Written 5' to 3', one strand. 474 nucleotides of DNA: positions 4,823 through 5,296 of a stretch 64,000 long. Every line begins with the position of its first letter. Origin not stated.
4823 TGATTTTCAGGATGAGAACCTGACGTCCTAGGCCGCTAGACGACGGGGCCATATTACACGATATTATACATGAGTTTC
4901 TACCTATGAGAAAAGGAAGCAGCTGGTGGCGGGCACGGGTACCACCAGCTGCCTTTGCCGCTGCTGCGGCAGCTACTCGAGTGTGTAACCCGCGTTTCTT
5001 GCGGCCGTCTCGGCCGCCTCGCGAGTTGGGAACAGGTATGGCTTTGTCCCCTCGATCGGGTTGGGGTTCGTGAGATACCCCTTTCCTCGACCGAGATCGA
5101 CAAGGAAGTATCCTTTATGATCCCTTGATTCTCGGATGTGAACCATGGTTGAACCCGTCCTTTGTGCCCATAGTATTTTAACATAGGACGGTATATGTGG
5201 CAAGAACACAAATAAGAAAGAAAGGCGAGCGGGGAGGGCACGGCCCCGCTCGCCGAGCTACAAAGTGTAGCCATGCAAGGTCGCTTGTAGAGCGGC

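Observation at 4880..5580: GC-rich island next to tRNA-Glu with two autonomous mini-genes: founding members of a 5-member small-protein family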

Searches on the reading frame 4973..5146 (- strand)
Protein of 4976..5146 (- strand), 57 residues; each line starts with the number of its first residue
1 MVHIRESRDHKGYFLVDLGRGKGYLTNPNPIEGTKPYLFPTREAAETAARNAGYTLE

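Call 8: search_protein_families(library=pfam, max_evalue=10, proteins=[window:4976-5146:-])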
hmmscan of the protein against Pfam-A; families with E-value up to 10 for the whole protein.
seq(57 aa): 2 families
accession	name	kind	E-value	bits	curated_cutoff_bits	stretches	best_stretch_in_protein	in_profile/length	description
PF13679.12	Methyltransf_32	-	0.049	14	27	1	8-26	22-40/143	Methyltransferase domain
PF24422.1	DUF7552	-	0.11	13.1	27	1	4-52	9-51/76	Domain of unknown function (DUF7552)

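Call 13: list_cluster_members(proteins=[window:4976-5146:-, window:4976-5209:-, window:5261-5494:-, window:5261-5575:-, window:20031-20219:-, window:20031-20294:-, window:38398-38598:+, window:38707-38922:+])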
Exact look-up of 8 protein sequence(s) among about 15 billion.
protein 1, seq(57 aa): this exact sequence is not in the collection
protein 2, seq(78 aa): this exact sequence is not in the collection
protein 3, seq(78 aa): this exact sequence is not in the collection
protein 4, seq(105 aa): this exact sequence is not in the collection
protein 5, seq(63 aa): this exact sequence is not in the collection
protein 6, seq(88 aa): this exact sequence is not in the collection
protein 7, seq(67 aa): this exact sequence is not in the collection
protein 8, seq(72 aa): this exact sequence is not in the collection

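Call 40: predict_structure(alignment_id=A3)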
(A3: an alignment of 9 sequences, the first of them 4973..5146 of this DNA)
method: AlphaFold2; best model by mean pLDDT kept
length: 57 residues; sequences in the alignment: 9
mean_pLDDT: 92.7   pTM: 0.75
mean pLDDT of the five models: 92.7, 91.9, 91.6, 91.6, 90.7
residues with pLDDT >= 90: 44; 70-90: 13; 50-70: 0; < 50: 0
segments of 3 or more residues with pLDDT < 50: none
pLDDT, mean of each block of 10 residues (from residue 1): 93 93 91 92 95 92
secondary structure, 60 per line:
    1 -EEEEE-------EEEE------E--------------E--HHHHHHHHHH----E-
elements in order: E2-6 E14-17 H42-51

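Call 43: fold_search(model_id=the predicted structure, library=pdb)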
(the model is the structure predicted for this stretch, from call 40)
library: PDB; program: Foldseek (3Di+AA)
matches with E <= 10: 237; with E <= 0.001: 0
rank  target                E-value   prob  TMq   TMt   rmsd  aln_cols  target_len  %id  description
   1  8qby_Q                2.1e-01  0.54  0.54  0.31  10.8        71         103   20  Respiratory complex I from Paracoccus denitrificans in MSP2N2 nanodiscs (released 2024-09-11)
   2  8bed_Q                3.0e-01  0.44  0.53  0.30  10.4        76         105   20  Cryo-EM structure of the Arabidopsis thaliana I+III2 supercomplex (CI peripheral tip) (released 2023-01-11)
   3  6x89_S4               4.2e-01  0.35  0.53  0.32   9.5        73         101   18  Vigna radiata mitochondrial complex I* (released 2020-09-02)
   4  2jyq_MODEL_1_A        7.2e-01  0.09  0.28  0.17   8.0        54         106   18  NMR structure of the apo v-Src SH2 domain (released 2008-06-24)
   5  7vxg_B                8.8e-01  0.14  0.40  0.07   6.4        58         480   19  Non-receptor Protein Tyrosine Phosphatase SHP2 in Complex with Allosteric Inhibitor TK-453 (released 2022-03-23)
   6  4h1o                  8.8e-01  0.10  0.35  0.07   7.5        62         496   19  Crystal structure of the tyrosine phosphatase SHP-2 with D61G mutation (released 2013-09-11)
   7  4izx_A                9.5e-01  0.18  0.39  0.19   8.3        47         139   17  Macrolepiota procera ricin B-like lectin (MPL) in complex with lactose (released 2013-11-20)
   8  8s07_B                9.5e-01  0.10  0.34  0.06   7.7        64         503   20  A fragment-based inhibitor of SHP2 (released 2024-03-20)
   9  4ohl_B                1.0e+00  0.15  0.41  0.08   6.1        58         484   16  LEOPARD Syndrome-Associated SHP2/T468M mutant (released 2014-09-24)
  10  2j0k_B                1.2e+00  0.14  0.46  0.06   5.3        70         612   11  Crystal structure of a fragment of focal adhesion kinase containing the FERM and kinase domains. (released 2007-07-03)
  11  7vxg_D                1.2e+00  0.12  0.39  0.07   6.4        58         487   19  Non-receptor Protein Tyrosine Phosphatase SHP2 in Complex with Allosteric Inhibitor TK-453 (released 2022-03-23)
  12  2jya_MODEL_1_A        1.2e+00  0.11  0.43  0.33  12.4        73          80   14  NMR solution structure of protein ATU1810 from Agrobacterium tumefaciens. Northeast Structural Genomics Consor (released 2007-12-25)
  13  6cmp_A                1.2e+00  0.09  0.35  0.06   7.6        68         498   18  Closed structure of inactive SHP2 mutant C459E (released 2018-11-14)
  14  8b5y_A                1.2e+00  0.09  0.36  0.06   7.7        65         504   20  SHP2 in complex with allosteric imidazopyrazine inhibitor (released 2023-01-18)
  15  8s0i_B                1.2e+00  0.08  0.34  0.06   7.7        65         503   20  A fragment-based inhibitor of SHP2 (released 2024-03-20)
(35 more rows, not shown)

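Call 46: search_protein_representatives(alignment_id=A3)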
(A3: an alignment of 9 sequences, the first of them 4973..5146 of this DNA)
Query: 9 sequences, 63 profile positions. Proteins with E-value up to 0.001 (for the whole library): 10; up to 1e-10: 3; up to 1e-30: 0. The best 10 are listed.
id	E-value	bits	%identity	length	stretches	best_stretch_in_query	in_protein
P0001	9.9e-23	96.1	-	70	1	2-63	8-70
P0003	8.8e-20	86.7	-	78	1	3-62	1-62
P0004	1.7e-12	63.4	-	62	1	3-56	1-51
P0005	2.1e-08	50.3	-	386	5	13-60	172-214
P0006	5.9e-06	42.4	-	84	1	2-53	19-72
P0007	4.5e-05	39.6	-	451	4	41-60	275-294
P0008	6.3e-05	39.1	-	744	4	39-59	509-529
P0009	7.2e-05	38.9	-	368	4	9-33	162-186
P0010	1.7e-04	37.7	-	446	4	19-58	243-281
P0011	7.2e-04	35.7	-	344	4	10-41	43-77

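Call 48: search_protein_families(library=pfam, proteins=[P0005, P0006, P0007, P0008, P0009, P0010, P0011], max_evalue=0.01)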
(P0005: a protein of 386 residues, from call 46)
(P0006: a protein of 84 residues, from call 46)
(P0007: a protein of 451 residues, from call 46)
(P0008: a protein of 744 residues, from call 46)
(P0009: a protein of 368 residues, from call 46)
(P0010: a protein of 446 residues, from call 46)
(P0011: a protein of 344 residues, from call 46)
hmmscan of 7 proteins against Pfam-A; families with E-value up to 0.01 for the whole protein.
P0005 (386 aa): 10 families
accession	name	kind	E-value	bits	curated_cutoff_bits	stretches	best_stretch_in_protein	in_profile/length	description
PF14882.11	INT_rpt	-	4.1e-35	120.2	26.5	4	348-379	1-32/55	Integrase repeat unit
PF18024.7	HTH_50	-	4.4e-11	42.7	27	0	65-83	18-36/50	Helix-turn-helix domain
PF03793.24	PASTA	-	1.9e-08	34.6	23.2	0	264-282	10-28/64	PASTA domain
PF22083.2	I-HmuI_NUMOD-like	-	6.9e-05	22.8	27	0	198-214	10-26/46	DNA endonuclease I-HmuI-like, NUMOD-like domain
PF07453.19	NUMOD1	-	0.002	18.7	22.8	0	261-281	12-32/37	NUMOD1 domain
PF01922.23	SRP19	-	0.0021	19.2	25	0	184-225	15-55/95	SRP19 protein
PF12518.13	DUF3721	-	0.0031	17.6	27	0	197-221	1-25/33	Protein of unknown function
PF14119.11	DUF4288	-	0.0042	17.8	27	0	61-97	23-60/84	Domain of unknown function (DUF4288)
PF20987.3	I-TevI_DNA-bd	-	0.0084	16.4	27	0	70-84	21-35/51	Intron-encoded endonuclease 1, DNA-binding domain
PF11631.14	DUF3255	-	0.0087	16.4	25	0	254-281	9-36/123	Protein of unknown function (DUF3255)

P0006 (84 aa): 0 families

P0007 (451 aa): 6 families
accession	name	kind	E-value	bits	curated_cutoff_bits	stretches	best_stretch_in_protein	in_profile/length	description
PF14882.11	INT_rpt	-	2.8e-20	72.8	26.5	2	302-351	5-55/55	Integrase repeat unit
PF00271.37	Helicase_C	-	1.4e-13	51.5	23.5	1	5-113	8-109/110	Helicase conserved C-terminal domain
PF21550.3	MTIP_N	-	1.4e-06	28.9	27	0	341-354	27-40/71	Myosin A tail domain interacting protein, N-terminal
PF22083.2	I-HmuI_NUMOD-like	-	5.4e-05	23.1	27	0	221-235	13-27/46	DNA endonuclease I-HmuI-like, NUMOD-like domain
PF12518.13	DUF3721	-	0.00023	21.3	27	0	217-231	1-15/33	Protein of unknown function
PF05119.17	Terminase_4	-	0.0096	16.7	24.7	0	202-247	18-63/98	Phage terminase, small subunit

P0008 (744 aa): 10 families
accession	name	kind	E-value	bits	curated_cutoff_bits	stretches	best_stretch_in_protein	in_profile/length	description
PF14882.11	INT_rpt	-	1.8e-35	121.4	26.5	3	475-524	1-53/55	Integrase repeat unit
PF04851.21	ResIII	-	3.6e-30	105.5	22.5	1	3-152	3-164/164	Type III restriction enzyme, res subunit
PF00271.37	Helicase_C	-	2.3e-14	54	23.5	1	231-327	7-109/110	Helicase conserved C-terminal domain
PF18766.7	SWI2_SNF2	-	5e-12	46.4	26.7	1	9-193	3-198/221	SWI2/SNF2 ATPase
PF00270.35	DEAD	-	1.3e-08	35.2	26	1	13-153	6-162/167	DEAD/DEAH box helicase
PF00448.28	SRP54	-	6.3e-05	23.1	22.7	1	25-127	4-96/196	SRP54-type protein, GTPase domain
PF00176.29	SNF2-rel_dom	-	6.5e-05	22.6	24.9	1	7-264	1-260/290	SNF2-related domain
PF13307.12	Helicase_C_2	-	0.00057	20.4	25.3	1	236-305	8-86/170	Helicase C-terminal domain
PF16203.11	ERCC3_RAD25_C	-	0.0052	16.6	27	0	235-340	58-165/248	ERCC3/RAD25/XPB C-terminal helicase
PF20484.3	DUF6723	-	0.0077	16.4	27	0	502-528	36-62/73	Family of unknown function (DUF6723)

P0009 (368 aa): 1 family
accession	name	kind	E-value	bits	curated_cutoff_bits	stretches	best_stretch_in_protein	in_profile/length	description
PF18820.6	BD_b_sandwich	-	1.4e-07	32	26.1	1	27-128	14-111/131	Bdellovibrio Beta-sandwich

P0010 (446 aa): 3 families
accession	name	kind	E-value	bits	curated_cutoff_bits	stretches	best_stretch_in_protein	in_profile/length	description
PF14882.11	INT_rpt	-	1.7e-74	246.3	26.5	7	353-405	1-55/55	Integrase repeat unit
PF22262.2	DUF6950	-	0.0028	18.2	27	0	47-92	28-74/134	Domain of unknown function (DUF6950)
PF08223.16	PaaX_C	-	0.0079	17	22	0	398-425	31-58/91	PaaX-like protein C-terminal domain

P0011 (344 aa): 7 families
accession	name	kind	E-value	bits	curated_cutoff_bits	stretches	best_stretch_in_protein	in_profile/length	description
PF00018.34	SH3_1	-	2.8e-56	187.4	22.9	4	292-338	1-48/48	SH3 domain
PF07653.23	SH3_2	-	1e-52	176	21.8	4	290-342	1-53/55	Variant SH3 domain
PF14604.12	SH3_9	-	2.5e-51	171.7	30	4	199-248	1-49/49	Variant SH3 domain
PF08239.17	SH3_3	-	4.2e-17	62.5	27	2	121-153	21-53/54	Bacterial SH3 domain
PF14603.12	hSH3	-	5.5e-05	24.1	25.7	0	301-341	29-69/90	Helically-extended SH3 domain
PF04023.20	FeoA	-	7.5e-05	23.2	23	0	210-238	30-58/74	FeoA domain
PF06347.19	SH3_4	-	0.00038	20.6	24.1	0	106-151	7-52/56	Bacterial SH3 domain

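Call 55: find_related_loci(query=A6, collection=viral_contigs, flank=5000)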
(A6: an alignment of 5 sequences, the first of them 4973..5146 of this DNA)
Query A6 (57 aa) in viral_contigs; peptide patterns used: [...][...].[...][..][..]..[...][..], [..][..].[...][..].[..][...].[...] (x = any residue, [..] = any of these).
90 stretches matched a pattern, but none encodes a relative of the query by tblastn (E <= 1e-3).
